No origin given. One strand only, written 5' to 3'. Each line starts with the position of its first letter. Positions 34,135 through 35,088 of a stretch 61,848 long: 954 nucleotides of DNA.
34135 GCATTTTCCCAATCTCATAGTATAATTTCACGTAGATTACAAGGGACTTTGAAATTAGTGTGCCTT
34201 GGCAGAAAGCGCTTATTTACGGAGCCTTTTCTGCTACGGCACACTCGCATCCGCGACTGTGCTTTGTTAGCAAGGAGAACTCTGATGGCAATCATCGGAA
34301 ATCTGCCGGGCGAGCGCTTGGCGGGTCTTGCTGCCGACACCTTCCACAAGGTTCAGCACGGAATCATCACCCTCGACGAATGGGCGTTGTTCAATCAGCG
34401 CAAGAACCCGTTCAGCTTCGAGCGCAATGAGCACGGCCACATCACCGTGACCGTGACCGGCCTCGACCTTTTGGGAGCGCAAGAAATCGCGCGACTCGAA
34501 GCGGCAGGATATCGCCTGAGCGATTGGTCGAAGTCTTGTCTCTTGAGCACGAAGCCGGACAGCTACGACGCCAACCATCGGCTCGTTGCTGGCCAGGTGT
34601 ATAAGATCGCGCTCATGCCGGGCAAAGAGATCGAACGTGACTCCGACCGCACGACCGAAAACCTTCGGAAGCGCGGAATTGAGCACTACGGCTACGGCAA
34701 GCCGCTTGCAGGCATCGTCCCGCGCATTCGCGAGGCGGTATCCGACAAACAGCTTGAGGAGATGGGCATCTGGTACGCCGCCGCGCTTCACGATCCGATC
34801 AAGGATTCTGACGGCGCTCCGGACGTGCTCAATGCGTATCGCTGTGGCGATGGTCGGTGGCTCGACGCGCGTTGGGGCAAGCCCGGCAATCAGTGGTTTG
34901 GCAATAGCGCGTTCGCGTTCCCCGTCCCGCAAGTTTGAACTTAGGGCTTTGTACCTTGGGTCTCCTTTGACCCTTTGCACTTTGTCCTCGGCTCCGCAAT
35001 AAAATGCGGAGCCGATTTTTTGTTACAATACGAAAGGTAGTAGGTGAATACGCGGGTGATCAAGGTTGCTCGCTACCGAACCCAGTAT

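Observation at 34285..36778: Complete diversity-generating retroelement: 127-bp VR/TR pair with 13 of 13 mismatches at TR adenines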

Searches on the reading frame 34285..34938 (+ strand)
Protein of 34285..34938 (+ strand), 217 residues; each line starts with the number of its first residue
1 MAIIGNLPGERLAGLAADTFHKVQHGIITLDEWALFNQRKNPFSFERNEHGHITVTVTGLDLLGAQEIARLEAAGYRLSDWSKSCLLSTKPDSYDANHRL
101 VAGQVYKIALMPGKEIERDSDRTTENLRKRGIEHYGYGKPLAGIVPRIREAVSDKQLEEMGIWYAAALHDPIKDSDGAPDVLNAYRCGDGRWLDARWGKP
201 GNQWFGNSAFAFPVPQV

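Call 5: search_protein_families(library=pfam, proteins=[window:34285-34938:+], max_evalue=0.1)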
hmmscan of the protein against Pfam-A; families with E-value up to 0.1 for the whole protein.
window:34285-34938:+ (217 aa): 0 families

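Call 10: find_homologous_proteins(query=window:34285-34938:+)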
Query window:34285-34938:+ (217 aa): 285 proteins with E <= 0.001 among 983 candidates; the best 120 are listed.
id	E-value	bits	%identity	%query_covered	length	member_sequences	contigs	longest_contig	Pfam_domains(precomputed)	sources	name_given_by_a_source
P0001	1.6e-146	504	100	100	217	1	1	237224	-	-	-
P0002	7.6e-105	367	77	99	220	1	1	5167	-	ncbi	-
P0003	2.0e-104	366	75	99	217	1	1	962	-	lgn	-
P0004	2.2e-103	363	75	99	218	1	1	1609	-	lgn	-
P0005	3.5e-103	362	77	99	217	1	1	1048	-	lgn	-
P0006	1.0e-102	361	75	99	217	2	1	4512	-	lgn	-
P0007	3.9e-100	352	73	99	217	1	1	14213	-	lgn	-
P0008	1.2e-99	351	74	99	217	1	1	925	-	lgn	-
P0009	4.9e-99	348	73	99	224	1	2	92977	-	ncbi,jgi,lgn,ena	-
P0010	1.6e-98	347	73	99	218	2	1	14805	-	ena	-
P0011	5.5e-98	345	73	99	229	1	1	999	-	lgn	-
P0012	6.1e-98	345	71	99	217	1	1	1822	-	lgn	-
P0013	6.8e-98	345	72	99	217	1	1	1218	-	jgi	jgi:hypothetical protein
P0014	8.1e-98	344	69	99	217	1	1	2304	-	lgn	-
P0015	3.1e-97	343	71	99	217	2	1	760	-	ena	-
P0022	1.2e-94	334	67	99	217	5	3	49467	-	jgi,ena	-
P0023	1.7e-94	334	67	99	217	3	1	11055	-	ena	-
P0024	2.3e-94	333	67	99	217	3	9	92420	-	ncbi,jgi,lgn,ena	ncbi:MAG TPA: hypothetical protein VJI70_00925 [Candidatus Paceibacterota bacterium]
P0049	4.2e-87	309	68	96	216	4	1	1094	-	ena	-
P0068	1.1e-80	288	62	99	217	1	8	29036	-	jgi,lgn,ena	-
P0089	6.2e-76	273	72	79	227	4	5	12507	-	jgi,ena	-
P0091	1.5e-75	272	64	94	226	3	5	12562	-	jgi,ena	-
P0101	7.7e-75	269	64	82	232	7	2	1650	-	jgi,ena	-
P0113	2.3e-74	268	60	99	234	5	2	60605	-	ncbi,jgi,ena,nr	ncbi:hypothetical protein CL630_03055 [bacterium]|nr:hypothetical protein [bacterium]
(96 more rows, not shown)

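Call 13: find_encoding_contigs(protein=P0009, flank=4000, max_places=2)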
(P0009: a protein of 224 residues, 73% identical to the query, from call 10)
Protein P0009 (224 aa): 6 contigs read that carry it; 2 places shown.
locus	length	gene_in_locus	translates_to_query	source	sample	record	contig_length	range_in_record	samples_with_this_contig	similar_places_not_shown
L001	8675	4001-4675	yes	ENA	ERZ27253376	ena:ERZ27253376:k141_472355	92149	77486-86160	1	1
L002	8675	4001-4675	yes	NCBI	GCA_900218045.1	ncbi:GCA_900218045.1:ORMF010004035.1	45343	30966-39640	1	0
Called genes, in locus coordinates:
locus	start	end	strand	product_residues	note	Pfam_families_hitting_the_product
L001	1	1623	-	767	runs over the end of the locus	PF17191:RecG_wedge, PF01336:tRNA_anti-codon (weak), PF00270:DEAD, PF04851:ResIII, PF00271:Helicase_C, PF19833:RecG_dom3_C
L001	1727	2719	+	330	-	PF01494:FAD_binding_3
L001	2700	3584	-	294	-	PF01734:Patatin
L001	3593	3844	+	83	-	-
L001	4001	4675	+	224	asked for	-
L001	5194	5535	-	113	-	PF22296:bAvd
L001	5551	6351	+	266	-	PF00078:RVT_1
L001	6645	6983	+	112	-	PF04020:Phage_holin_4_2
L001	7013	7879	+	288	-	PF01063:Aminotran_4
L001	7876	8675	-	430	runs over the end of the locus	PF18915:DUF5667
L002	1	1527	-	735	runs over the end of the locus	PF17191:RecG_wedge, PF01336:tRNA_anti-codon (weak), PF00270:DEAD, PF04851:ResIII, PF00271:Helicase_C, PF19833:RecG_dom3_C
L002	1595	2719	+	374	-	PF01266:DAO (faint), PF01494:FAD_binding_3, PF07992:Pyr_redox_2 (faint)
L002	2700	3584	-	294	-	PF01734:Patatin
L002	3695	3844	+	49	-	-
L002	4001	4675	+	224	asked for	-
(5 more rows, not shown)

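Call 14: find_encoding_contigs(protein=P0024, flank=4000, max_places=2)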
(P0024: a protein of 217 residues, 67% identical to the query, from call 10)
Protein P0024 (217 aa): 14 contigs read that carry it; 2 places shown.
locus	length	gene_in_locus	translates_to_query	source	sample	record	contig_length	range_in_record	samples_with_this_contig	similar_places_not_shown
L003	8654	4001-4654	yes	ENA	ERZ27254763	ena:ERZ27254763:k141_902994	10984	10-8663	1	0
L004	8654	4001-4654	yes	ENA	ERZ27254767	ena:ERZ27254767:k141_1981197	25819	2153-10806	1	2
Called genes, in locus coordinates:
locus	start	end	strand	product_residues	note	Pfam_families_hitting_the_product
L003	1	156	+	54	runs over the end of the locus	?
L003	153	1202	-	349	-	PF00154:RecA_N, PF08423:Rad51, PF06745:ATPase (faint), PF01637:ATPase_2 (weak), PF27531:MT3502_N (weak), PF02283:CobU (faint), PF21096:RecA_C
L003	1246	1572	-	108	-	-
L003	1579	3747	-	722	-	PF17854:FtsK_alpha, PF01580:FtsK_SpoIIIE, PF01935:DUF87 (weak), PF09397:FtsK_gamma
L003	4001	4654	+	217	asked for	-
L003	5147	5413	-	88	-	-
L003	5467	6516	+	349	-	PF00078:RVT_1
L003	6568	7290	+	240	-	-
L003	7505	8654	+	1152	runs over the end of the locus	PF01471:PG_binding_1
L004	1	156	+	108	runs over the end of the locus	-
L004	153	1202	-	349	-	PF00154:RecA_N, PF08423:Rad51, PF06745:ATPase (faint), PF01637:ATPase_2 (weak), PF27531:MT3502_N (weak), PF02283:CobU (faint), PF21096:RecA_C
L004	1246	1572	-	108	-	-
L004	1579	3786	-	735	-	PF17854:FtsK_alpha, PF01580:FtsK_SpoIIIE, PF01935:DUF87 (weak), PF09397:FtsK_gamma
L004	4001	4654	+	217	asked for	-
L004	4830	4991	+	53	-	-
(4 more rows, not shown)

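Call 16: find_related_loci(query=A1, collection=genome_contigs, flank=4000)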
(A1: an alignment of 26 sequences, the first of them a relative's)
Query A1 (217 aa) in genome_contigs; peptide patterns used: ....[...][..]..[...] (x = any residue, [..] = any of these).
40 stretches matched a pattern; 19 encode a relative of the query (tblastn E <= 1e-3); 19 distinct loci.
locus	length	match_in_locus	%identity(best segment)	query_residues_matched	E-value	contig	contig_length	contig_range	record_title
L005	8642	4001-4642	72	1-214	3e-100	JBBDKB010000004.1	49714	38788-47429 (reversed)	MAG: Candidatus Paceibacterota bacterium isolate LejiaA_45_34 Lejia_A_1184_length_49714_cov_21, whole genome shotgun seq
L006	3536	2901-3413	70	44-214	3e-82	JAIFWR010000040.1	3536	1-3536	MAG: Candidatus Parcubacteria bacterium isolate viral-cat_58_25 PAFVLPS_2018_scaffold_164381, whole genome shotgun seque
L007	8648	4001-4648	59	1-216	1e-80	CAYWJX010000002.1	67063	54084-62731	MAG TPA_asm: uncultured Candidatus Saccharibacteria bacterium isolate binchicken_co3_505 genome assembly, contig: NODE_1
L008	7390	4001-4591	60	18-214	2e-80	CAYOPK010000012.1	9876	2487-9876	MAG TPA_asm: uncultured Candidatus Saccharibacteria bacterium isolate SRP319275_co6_95 genome assembly, contig: NODE_381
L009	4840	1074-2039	68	45-217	2e-77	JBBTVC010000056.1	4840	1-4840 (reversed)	MAG: Patescibacteria group bacterium isolate H14-bin026_1 H14_bin026_1_000000000056, whole genome shotgun sequence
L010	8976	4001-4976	66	42-215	1e-75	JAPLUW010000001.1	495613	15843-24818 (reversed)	MAG: Candidatus Adlerbacteria bacterium isolate LacPavin_0818_WC45_MAG_49_12 LacPavin_0818_WC45_scaffold_276048, whole g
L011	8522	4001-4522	63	43-217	5e-72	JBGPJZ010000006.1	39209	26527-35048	MAG: Candidatus Paceibacteria bacterium isolate OBJ_0618_7090110_298 k141_1924996_length_39209_cov_19.5491, whole genome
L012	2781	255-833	58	1-212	9e-72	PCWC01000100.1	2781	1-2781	MAG: Parcubacteria group bacterium CG11_big_fil_rev_8_21_14_0_20_39_22 CG11_8_21_14_0.20_scaffold_31959_c, whole genome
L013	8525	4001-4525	65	40-215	2e-70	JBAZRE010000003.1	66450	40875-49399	MAG: Candidatus Paceibacterota bacterium isolate SO_2017_GW1_140 NODE_2394_length_66450_cov_1.492680_OW334_2017, whole g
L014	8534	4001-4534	65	37-214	4e-70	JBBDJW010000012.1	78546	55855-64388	MAG: Candidatus Paceibacterota bacterium isolate LejiaA_43_14 Lejia_A_591_length_78546_cov_9, whole genome shotgun seque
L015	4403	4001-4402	76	7-140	8e-68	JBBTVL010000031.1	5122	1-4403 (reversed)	MAG: Patescibacteria group bacterium isolate H51-bin144_1 H51_bin144_1_000000000031, whole genome shotgun sequence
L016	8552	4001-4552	56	32-214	7e-67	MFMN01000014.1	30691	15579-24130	MAG: Candidatus Kaiserbacteria bacterium RIFCSPLOWO2_12_FULL_50_10 rifcsplowo2_12_scaffold_3937, whole genome shotgun se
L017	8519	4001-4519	60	42-215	1e-65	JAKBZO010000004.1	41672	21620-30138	MAG: bacterium isolate WY3.bin67 NODE_1305_length_41672_cov_3.341702, whole genome shotgun sequence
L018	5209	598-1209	54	10-215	8e-63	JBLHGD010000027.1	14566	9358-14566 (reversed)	MAG: Candidatus Azotimanducaceae bacterium isolate 3300054976_96 Ga0535667_0006804, whole genome shotgun sequence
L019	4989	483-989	58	44-215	6e-61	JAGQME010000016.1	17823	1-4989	MAG: Candidatus Kaiserbacteria bacterium isolate HKST-UBA34 NODE_16_length_17823_cov_4.687817, whole genome shotgun sequ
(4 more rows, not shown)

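Call 22: search_solved_structures(query=A2, max_evalue=10)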
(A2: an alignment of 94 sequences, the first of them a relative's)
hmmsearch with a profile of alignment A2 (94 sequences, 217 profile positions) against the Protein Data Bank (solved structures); distinct sequences matched with E-value up to 10: 3.
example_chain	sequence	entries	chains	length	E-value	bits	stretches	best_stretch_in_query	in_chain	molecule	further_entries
1ufx_A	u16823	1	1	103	0.56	12.8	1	47-80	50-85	KIAA1526 protein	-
6kz1_A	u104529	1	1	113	0.78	12.4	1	46-80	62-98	Whirlin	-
8pel_E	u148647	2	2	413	0.93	12.1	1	143-210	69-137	Exoribonuclease phosphorolytic domain-containing protein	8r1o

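Call 24: search_protein_families(library=ncbifam, proteins=[window:34285-34938:+], max_evalue=0.01)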
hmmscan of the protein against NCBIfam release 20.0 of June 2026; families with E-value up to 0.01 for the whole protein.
window:34285-34938:+ (217 aa): 0 families

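Call 31: predict_structure(alignment_id=A2)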
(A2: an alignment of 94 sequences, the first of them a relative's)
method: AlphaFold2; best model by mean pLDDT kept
length: 217 residues; sequences in the alignment: 94
mean_pLDDT: 88.6   pTM: 0.76
mean pLDDT of the five models: 88.6, 88.2, 87.6, 86.5, 85.7
residues with pLDDT >= 90: 145; 70-90: 54; 50-70: 14; < 50: 4
segments of 3 or more residues with pLDDT < 50: 1-3
pLDDT, mean of each block of 10 residues (from residue 1): 51 82 82 74 79 94 97 93 95 96 96 95 97 97 95 90 94 88 85 90 93 87
secondary structure, 60 per line:
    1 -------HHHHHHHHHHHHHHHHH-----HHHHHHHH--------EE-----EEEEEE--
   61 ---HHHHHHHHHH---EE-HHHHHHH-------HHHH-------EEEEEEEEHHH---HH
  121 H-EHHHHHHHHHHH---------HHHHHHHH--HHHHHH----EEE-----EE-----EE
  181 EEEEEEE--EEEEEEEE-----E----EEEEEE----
elements in order: H8-24 H30-37 E53-58 H64-73 H80-86 H94-97 E105-112 H124-134 H144-151 H154-159 E164-166 E179-187 E190-197 E208-213

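Call 34: list_cluster_members(proteins=[P0024, P0022, P0101, P0089, P0113, P0049, P0091, P0023])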
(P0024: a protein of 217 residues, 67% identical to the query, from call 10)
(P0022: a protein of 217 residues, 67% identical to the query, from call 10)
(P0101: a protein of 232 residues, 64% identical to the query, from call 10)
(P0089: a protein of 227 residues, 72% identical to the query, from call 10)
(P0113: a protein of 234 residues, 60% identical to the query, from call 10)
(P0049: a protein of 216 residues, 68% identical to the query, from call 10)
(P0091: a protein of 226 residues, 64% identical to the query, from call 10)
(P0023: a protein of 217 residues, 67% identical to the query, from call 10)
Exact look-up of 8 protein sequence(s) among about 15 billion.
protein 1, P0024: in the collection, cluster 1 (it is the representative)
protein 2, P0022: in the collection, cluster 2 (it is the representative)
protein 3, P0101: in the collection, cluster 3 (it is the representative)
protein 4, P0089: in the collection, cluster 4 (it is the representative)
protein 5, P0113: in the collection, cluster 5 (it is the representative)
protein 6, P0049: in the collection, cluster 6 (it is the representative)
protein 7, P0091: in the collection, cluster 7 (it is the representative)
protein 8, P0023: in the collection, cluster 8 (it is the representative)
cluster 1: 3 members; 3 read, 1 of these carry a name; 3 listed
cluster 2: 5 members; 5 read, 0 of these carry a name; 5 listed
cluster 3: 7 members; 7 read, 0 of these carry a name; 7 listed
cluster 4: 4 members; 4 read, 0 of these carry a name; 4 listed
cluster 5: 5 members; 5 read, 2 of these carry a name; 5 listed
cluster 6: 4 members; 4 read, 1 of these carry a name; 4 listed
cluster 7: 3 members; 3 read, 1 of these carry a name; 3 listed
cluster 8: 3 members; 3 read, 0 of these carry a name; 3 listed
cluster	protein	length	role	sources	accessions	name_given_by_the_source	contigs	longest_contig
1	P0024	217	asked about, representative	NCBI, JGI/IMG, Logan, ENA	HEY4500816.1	MAG TPA: hypothetical protein VJI70_00925 [Candidatus Paceibacterota bacterium]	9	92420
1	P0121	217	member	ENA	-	-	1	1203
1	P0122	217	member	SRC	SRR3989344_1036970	-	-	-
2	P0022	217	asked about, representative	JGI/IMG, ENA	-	-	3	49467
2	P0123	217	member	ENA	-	-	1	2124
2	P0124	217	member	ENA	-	-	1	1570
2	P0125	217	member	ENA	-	-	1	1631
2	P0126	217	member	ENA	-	-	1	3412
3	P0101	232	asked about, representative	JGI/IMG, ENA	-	-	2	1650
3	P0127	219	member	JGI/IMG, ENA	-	-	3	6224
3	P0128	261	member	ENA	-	-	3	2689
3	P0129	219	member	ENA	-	-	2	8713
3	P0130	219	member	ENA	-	-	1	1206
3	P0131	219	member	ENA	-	-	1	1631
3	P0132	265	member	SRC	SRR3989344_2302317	-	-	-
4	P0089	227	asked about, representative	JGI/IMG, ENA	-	-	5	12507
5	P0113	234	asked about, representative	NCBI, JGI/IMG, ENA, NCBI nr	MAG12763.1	hypothetical protein CL630_03055 [bacterium] | hypothetical protein [bacterium]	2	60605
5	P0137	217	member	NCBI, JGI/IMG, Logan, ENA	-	-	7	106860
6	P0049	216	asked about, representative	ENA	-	-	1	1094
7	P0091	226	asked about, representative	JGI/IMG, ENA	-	-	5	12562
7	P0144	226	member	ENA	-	-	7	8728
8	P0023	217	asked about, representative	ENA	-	-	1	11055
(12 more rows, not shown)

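Call 36: fold_search(model_id=the predicted structure, library=pdb)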
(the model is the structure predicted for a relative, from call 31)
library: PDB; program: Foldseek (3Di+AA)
matches with E <= 10: 184; with E <= 0.001: 0
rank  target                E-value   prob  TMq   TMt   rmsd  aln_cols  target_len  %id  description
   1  7z7q_C                3.7e-01  0.02  0.11  0.11  15.6       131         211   12  Structure of the T207D single-point mutant of the fluorescent protein NeonCyan1 at pH 6.5 (released 2022-05-04)
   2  8eug_k                5.8e-01  0.08  0.09  0.24   8.2        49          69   16  Ytm1 associated nascent 60S ribosome State 3 (released 2022-11-30)
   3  8esq_k                6.2e-01  0.08  0.09  0.24   8.0        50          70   16  Ytm1 associated nascent 60S ribosome State 2 (released 2022-11-30)
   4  7z7p_E                7.5e-01  0.01  0.09  0.09  16.1       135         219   11  Structure of the fluorescent protein NeonCyan0.95 at pH 5.6 (released 2022-05-04)
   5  7z7q_D                9.2e-01  0.02  0.12  0.12  13.4       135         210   10  Structure of the T207D single-point mutant of the fluorescent protein NeonCyan1 at pH 6.5 (released 2022-05-04)
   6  5ltp_C                1.0e+00  0.01  0.09  0.09  16.4       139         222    9  Structure of the Yellow-Green Fluorescent Protein mNeonGreen from Branchiostoma lanceolatum at the acidic pH 4.5 (released 2016-12-21)
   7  7z7p_B                1.0e+00  0.01  0.09  0.09  16.0       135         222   11  Structure of the fluorescent protein NeonCyan0.95 at pH 5.6 (released 2022-05-04)
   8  5xy3_k                1.4e+00  0.04  0.09  0.23   8.2        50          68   12  Large subunit of Trichomonas vaginalis ribosome (released 2017-08-30)
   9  7pzy_AL               1.8e+00  0.04  0.12  0.26   7.5        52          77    8  Structure of the vacant Candida albicans 80S ribosome (released 2022-05-18)
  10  8z0g                  1.8e+00  0.01  0.07  0.03  10.7        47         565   13  Crystal structure of NeIle complexed with isoleucine (released 2024-12-25)
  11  7oyc_k1               2.1e+00  0.04  0.10  0.26   7.7        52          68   13  Cryo-EM structure of the Xenopus egg 80S ribosome (released 2022-07-20)
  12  7r81_m1               2.4e+00  0.02  0.10  0.21   7.6        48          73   14  Structure of the translating Neurospora crassa ribosome arrested by cycloheximide (released 2021-12-01)
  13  6g20_B                2.6e+00  0.01  0.10  0.06  13.0        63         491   14  Crystal structure of a fluorescence optimized bathy phytochrome PAiRFP2 derived from wild-type Agp2 in its functional  (released 2018-11-28)
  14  5ltp_A                2.6e+00  0.01  0.06  0.06   9.7        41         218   15  Structure of the Yellow-Green Fluorescent Protein mNeonGreen from Branchiostoma lanceolatum at the acidic pH 4.5 (released 2016-12-21)
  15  5mwc_A                2.8e+00  0.00  0.08  0.08  14.5       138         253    9  Crystal structure of the genetically-encoded green calcium indicator NTnC in its calcium bound state (released 2018-02-14)
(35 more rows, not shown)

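Call 39: fold_search(model_id=the predicted structure, library=viral)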
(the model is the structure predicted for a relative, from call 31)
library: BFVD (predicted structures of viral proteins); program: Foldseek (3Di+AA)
matches with E <= 10: 130; with E <= 0.001: 0
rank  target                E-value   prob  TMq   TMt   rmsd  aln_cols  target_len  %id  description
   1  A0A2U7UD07            2.7e-01  0.01  0.10  0.06  16.2       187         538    9  Uncharacterized protein [Pandoravirus neocaledonia]
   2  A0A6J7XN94            5.8e-01  0.02  0.11  0.10  16.1       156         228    7  Essential recombination function protein [uncultured Caudovirales phage]
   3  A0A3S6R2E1            9.8e-01  0.02  0.09  0.20  10.0        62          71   14  (no name in the UniProt tables at hand)
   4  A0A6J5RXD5            1.2e+00  0.01  0.10  0.10  16.9       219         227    9  Uncharacterized protein [uncultured Caudovirales phage]
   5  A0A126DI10            1.3e+00  0.01  0.09  0.15  14.5        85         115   15  (no name in the UniProt tables at hand)
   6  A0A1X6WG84            1.5e+00  0.01  0.11  0.05  15.7       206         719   12  (no name in the UniProt tables at hand)
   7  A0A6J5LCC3            1.9e+00  0.01  0.10  0.10   9.5        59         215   10  Uncharacterized protein [uncultured Caudovirales phage]
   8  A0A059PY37            2.1e+00  0.02  0.10  0.19   5.5        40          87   15  Uncharacterized protein [Anabaena phage A-4L]
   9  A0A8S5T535            2.3e+00  0.01  0.12  0.17  10.7       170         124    8  HTH-type transcriptional regulator [Siphoviridae sp. ctMBu2]
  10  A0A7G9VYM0            2.8e+00  0.02  0.10  0.18   9.0        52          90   19  Uncharacterized protein [Acinetobacter phage Aristophanes]
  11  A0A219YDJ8            2.8e+00  0.01  0.08  0.16  10.2        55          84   11  Uncharacterized protein [Aeromonas phage 65.2]
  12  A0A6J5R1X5            2.9e+00  0.02  0.11  0.24  11.0        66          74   12  Uncharacterized protein [uncultured Caudovirales phage]
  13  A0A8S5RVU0            2.9e+00  0.01  0.09  0.12   7.3        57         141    7  Uncharacterized protein [Siphoviridae sp. ctHip2]
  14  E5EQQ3                3.1e+00  0.01  0.13  0.14   8.9        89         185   10  (no name in the UniProt tables at hand)
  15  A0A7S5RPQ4            3.3e+00  0.02  0.12  0.18   7.6        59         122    5  (no name in the UniProt tables at hand)
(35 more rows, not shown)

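Call 50: find_encoding_contigs(protein=P0024, flank=2600, max_places=10)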
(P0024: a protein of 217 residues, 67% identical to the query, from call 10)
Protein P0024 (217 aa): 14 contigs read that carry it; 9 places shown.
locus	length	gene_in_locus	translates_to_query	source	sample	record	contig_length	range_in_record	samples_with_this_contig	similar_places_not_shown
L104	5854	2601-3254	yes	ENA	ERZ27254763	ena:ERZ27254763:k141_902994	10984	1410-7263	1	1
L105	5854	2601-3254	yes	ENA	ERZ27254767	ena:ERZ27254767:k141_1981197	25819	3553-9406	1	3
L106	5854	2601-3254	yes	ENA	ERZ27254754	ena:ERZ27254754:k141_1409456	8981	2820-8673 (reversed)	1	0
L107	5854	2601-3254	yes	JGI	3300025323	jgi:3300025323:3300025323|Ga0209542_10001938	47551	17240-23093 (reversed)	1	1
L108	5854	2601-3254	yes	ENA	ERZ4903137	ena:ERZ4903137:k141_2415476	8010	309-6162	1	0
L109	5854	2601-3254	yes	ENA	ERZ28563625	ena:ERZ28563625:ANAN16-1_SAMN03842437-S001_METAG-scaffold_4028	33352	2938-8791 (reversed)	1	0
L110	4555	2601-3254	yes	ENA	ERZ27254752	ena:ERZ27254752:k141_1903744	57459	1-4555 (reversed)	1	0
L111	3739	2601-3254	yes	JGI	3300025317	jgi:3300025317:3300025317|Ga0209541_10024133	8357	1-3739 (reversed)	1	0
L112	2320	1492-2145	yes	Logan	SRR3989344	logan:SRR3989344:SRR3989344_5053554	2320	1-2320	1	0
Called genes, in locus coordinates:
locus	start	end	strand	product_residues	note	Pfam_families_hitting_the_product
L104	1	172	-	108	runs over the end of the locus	-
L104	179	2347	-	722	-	PF17854:FtsK_alpha, PF01580:FtsK_SpoIIIE, PF01935:DUF87 (weak), PF09397:FtsK_gamma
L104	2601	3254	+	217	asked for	-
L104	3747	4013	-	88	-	-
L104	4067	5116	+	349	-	PF00078:RVT_1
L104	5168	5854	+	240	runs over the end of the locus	-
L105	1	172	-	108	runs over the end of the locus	-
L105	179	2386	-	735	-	PF17854:FtsK_alpha, PF01580:FtsK_SpoIIIE, PF01935:DUF87 (weak), PF09397:FtsK_gamma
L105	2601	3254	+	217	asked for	-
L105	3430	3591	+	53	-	-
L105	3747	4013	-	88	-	-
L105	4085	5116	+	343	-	PF00078:RVT_1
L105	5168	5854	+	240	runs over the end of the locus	-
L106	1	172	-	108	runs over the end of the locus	-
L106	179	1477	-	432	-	PF17854:FtsK_alpha, PF01580:FtsK_SpoIIIE, PF01935:DUF87 (weak), PF09397:FtsK_gamma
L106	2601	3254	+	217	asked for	-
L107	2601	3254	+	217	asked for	-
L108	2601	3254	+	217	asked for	-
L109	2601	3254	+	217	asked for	-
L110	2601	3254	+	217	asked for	-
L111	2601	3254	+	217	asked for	-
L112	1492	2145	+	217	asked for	-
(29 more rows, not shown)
